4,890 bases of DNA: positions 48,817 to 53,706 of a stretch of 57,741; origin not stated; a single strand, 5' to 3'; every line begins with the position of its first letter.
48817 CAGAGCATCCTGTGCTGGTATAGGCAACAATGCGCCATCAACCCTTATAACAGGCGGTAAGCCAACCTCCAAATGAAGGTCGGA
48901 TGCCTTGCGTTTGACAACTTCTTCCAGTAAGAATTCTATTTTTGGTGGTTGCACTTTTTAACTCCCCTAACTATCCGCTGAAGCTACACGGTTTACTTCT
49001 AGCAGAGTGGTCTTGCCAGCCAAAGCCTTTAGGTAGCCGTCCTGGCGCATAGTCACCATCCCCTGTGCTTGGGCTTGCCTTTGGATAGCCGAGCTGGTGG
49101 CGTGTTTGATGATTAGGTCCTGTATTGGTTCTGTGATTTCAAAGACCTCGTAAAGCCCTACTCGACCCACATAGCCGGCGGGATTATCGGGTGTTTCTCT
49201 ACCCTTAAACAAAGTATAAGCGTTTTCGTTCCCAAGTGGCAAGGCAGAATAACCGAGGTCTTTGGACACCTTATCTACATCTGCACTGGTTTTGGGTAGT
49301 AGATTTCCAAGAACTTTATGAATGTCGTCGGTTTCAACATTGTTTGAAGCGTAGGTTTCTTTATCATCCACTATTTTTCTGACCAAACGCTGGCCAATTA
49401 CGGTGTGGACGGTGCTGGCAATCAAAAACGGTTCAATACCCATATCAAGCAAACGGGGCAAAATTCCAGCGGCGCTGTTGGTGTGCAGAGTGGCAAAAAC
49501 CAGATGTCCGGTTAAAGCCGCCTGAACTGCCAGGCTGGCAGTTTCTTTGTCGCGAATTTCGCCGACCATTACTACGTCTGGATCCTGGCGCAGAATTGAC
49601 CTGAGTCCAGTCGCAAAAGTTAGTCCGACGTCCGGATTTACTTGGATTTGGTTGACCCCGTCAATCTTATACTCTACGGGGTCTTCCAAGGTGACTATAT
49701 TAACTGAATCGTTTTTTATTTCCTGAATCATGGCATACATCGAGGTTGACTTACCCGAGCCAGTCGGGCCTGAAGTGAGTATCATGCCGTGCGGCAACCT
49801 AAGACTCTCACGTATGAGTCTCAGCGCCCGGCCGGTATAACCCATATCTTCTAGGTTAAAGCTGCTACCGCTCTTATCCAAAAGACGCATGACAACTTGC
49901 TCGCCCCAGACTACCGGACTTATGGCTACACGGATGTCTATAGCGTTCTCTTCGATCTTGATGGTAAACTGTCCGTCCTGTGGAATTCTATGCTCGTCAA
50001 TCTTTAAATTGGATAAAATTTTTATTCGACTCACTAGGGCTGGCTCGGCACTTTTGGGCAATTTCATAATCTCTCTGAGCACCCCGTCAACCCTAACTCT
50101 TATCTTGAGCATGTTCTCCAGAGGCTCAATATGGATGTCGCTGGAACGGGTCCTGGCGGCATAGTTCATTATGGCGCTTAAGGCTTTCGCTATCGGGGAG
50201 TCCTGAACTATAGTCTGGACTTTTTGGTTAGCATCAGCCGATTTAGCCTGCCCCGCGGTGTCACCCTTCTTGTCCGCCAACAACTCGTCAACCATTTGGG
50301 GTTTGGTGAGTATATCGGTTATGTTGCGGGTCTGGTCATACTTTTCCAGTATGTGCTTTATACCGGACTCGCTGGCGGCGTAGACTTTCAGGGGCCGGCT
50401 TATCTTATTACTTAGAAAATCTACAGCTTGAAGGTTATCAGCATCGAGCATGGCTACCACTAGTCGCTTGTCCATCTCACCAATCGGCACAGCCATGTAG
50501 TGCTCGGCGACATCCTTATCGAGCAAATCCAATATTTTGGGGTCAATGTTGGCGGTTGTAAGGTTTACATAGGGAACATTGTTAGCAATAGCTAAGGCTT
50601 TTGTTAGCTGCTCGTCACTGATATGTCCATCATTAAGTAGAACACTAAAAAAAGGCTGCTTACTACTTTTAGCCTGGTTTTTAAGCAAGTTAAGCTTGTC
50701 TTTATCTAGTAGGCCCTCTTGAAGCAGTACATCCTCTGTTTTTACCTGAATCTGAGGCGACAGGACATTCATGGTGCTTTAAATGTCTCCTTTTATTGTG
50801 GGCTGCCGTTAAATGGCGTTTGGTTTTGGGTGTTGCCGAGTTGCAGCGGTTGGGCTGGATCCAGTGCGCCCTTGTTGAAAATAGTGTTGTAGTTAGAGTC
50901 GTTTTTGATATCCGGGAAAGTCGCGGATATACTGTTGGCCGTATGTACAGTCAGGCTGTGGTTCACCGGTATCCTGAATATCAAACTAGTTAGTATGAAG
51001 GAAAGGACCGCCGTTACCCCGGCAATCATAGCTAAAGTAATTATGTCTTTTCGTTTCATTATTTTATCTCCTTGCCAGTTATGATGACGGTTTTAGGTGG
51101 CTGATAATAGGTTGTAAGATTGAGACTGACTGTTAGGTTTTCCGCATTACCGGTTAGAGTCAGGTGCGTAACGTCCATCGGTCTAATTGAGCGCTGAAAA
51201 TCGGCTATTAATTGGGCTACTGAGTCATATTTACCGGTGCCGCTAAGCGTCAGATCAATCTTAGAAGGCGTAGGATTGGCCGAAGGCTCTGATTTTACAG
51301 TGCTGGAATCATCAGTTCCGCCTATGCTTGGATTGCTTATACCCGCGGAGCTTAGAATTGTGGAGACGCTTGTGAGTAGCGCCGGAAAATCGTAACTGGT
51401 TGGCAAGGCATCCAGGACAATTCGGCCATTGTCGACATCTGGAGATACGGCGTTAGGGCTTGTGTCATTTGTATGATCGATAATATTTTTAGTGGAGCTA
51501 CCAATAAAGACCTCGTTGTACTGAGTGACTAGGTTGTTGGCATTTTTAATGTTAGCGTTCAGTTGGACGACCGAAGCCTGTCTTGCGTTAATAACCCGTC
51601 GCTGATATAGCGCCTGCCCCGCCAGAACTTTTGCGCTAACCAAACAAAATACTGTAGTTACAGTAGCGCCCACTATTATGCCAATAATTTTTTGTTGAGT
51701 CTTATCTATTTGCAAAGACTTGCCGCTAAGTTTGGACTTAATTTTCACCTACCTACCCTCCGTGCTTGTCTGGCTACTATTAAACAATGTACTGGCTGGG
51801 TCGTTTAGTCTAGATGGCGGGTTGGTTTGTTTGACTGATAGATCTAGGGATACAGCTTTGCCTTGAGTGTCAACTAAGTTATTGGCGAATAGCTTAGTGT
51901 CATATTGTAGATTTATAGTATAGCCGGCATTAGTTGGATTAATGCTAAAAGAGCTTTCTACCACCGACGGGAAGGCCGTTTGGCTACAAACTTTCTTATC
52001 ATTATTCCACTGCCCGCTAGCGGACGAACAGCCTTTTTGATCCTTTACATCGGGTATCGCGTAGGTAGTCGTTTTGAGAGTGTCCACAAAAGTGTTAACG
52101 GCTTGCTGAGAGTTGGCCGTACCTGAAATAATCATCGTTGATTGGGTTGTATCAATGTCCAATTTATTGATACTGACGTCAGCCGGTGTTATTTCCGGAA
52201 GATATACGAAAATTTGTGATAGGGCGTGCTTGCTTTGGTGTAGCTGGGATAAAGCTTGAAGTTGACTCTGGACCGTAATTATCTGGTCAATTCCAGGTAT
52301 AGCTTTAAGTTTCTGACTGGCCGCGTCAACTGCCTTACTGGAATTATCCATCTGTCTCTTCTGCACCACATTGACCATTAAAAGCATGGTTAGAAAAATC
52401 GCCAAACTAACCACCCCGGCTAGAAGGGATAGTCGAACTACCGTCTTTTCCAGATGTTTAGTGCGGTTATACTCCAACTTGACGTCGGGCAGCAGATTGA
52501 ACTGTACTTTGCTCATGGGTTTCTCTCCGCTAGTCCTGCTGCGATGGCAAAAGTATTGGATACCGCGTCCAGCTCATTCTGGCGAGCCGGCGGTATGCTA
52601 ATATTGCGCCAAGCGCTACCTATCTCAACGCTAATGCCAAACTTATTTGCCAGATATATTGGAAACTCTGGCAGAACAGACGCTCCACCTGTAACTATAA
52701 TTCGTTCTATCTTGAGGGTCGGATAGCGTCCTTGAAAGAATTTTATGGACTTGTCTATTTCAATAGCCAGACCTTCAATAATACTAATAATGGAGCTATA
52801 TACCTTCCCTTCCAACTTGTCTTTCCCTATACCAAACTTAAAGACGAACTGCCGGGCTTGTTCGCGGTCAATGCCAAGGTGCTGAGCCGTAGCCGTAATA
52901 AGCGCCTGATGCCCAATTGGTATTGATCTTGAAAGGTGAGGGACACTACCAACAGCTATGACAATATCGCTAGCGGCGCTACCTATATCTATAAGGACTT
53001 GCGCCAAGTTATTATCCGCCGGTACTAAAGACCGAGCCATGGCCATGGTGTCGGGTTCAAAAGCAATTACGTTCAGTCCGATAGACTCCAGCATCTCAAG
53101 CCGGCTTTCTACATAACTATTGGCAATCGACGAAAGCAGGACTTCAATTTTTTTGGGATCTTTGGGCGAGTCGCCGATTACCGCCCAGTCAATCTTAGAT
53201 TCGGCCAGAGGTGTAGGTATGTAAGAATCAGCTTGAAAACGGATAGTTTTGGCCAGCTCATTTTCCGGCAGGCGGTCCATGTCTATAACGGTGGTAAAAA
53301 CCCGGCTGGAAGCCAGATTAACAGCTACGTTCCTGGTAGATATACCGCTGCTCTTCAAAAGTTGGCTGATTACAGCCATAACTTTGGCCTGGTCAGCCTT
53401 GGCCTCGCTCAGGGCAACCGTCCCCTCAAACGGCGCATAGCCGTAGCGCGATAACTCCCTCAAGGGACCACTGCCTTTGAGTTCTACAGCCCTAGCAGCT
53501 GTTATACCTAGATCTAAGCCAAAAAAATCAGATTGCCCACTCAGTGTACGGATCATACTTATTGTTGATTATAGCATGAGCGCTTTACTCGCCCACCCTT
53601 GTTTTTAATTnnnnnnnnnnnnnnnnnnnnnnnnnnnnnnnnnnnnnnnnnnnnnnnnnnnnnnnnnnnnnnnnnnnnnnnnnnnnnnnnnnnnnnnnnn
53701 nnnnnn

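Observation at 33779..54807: Secretin-less ~21-kb type IV pilus locus with an unusually large complement of giant pilin-like proteins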

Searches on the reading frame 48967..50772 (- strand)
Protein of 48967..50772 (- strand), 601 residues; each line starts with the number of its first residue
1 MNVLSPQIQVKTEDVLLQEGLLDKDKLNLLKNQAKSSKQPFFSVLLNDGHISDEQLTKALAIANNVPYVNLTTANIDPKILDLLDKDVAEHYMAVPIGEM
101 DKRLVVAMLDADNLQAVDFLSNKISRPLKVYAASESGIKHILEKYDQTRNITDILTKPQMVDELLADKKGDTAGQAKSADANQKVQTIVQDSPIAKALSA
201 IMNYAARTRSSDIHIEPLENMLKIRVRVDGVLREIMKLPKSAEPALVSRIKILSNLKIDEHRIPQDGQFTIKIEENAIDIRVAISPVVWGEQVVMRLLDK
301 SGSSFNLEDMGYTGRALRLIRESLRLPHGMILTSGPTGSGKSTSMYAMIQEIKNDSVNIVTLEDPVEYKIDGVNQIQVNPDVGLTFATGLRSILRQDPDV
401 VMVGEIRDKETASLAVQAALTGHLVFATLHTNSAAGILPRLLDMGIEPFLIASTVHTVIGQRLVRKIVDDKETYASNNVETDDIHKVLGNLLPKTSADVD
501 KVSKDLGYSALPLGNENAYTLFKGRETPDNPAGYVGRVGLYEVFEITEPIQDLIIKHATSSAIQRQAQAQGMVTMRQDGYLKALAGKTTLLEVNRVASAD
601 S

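Call 5: search_protein_families(library=pfam, max_evalue=0.01, proteins=[window:48967-50772:-])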
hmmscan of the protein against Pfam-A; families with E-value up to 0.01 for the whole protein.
window:48967-50772:- (601 aa): 3 families
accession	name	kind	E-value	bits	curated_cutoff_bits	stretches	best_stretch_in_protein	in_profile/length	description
PF00437.27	T2SSE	-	4.5e-121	404.4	24.9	1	190-595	4-370/370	Type II/IV secretion system protein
PF05157.20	MshEN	-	1.3e-13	51.2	23.1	1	65-148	2-86/90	MshEN domain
PF13173.12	AAA_14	-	0.0014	19.1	27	1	330-435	4-100/129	AAA domain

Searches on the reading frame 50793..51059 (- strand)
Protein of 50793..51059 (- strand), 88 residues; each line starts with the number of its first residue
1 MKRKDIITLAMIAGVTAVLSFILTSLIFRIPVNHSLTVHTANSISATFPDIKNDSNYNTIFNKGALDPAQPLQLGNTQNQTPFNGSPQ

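Call 5: search_protein_families(library=pfam, max_evalue=0.01, proteins=[window:50793-51059:-])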
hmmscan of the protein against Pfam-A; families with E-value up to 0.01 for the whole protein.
window:50793-51059:- (88 aa): 0 families

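Call 16: search_protein_families(library=ncbifam, max_evalue=0.01, proteins=[window:50793-51059:-])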
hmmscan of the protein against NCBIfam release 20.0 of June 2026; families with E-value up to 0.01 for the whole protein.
window:50793-51059:- (88 aa): 0 families

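Call 27: search_protein_families(library=pfam, max_evalue=5, proteins=[window:50793-51059:-])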
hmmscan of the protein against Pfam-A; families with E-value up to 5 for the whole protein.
window:50793-51059:- (88 aa): 1 family
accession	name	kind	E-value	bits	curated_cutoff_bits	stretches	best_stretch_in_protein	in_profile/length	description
PF00802.24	Glycoprotein_G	-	0.082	12.7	27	1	7-71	32-95/263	Pneumovirus attachment glycoprotein G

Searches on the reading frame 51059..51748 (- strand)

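Call 5: search_protein_families(library=pfam, max_evalue=0.01, proteins=[window:51059-51748:-])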
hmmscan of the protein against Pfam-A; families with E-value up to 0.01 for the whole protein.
window:51059-51748:- (229 aa): 1 family
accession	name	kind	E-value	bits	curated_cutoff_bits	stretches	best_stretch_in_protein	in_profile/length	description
PF04350.18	PilO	-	0.00055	20.5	22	1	111-214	42-141/145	Pilus assembly protein, PilO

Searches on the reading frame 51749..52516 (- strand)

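Call 5: search_protein_families(library=pfam, max_evalue=0.01, proteins=[window:51749-52516:-])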
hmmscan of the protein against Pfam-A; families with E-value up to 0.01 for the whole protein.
window:51749-52516:- (255 aa): 1 family
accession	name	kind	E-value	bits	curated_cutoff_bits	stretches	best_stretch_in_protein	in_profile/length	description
PF05137.18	PilN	-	2.3e-06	28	22.8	1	103-151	3-49/78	Fimbrial assembly protein (PilN)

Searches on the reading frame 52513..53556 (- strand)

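Call 5: search_protein_families(library=pfam, max_evalue=0.01, proteins=[window:52513-53556:-])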
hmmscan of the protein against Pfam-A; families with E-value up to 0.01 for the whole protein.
window:52513-53556:- (347 aa): 4 families
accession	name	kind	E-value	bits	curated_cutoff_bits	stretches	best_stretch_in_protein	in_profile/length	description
PF11104.14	PilM_2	-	1.2e-38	133.4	27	1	13-345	1-338/340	Type IV pilus assembly protein PilM;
PF14450.12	FtsA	-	3.8e-08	34.2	31.8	1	187-316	1-113/127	Cell division protein FtsA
PF06723.19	MreB_Mbl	-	0.0065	15.8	27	0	286-314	277-305/327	MreB/Mbl protein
PF05134.19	T2SSL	-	0.0069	16.2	25.5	0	74-173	46-138/231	Type II secretion system (T2SS), protein L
